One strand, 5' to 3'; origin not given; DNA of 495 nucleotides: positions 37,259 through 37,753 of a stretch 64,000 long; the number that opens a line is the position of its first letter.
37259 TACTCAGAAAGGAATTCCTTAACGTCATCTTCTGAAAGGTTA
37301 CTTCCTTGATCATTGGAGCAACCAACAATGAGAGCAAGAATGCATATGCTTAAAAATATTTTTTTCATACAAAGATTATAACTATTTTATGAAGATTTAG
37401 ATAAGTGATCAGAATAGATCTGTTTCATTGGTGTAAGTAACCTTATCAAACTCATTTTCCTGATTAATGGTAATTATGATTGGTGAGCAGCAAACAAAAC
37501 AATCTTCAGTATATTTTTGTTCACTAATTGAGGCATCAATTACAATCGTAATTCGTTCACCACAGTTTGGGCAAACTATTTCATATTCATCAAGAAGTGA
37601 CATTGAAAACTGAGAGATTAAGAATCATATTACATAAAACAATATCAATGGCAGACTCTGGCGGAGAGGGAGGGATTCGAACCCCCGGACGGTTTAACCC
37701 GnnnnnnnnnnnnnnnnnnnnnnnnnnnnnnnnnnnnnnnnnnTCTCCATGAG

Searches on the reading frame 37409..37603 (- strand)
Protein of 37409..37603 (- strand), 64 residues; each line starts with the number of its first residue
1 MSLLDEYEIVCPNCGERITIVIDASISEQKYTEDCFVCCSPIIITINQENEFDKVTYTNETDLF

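Call 3: search_protein_families(library=pfam, proteins=[window:37409-37603:-], max_evalue=0.01)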
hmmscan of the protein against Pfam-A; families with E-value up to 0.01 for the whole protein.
window:37409-37603:- (64 aa): 2 families
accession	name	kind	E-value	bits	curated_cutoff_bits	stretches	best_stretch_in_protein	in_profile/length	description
PF14255.11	Cys_rich_CPXG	-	2.2e-16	60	25.2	1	9-54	1-46/52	Cysteine-rich CPXCG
PF24441.1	DUF7560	-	0.00021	21.4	27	1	5-42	2-37/44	Family of unknown function (DUF7560)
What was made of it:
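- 37409..37603 (-): CPXCG zinc-ribbon protein (64 aa), the upstream neighbour. In the M2-lacking sister lineage it lies directly upstream of the beta-helix gene. PF14255 E 2e-16 (call 3).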

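Call 4: search_protein_families(library=ncbifam, proteins=[window:37409-37603:-], max_evalue=0.01)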
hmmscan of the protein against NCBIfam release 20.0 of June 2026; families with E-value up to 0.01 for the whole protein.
window:37409-37603:- (64 aa): 0 families
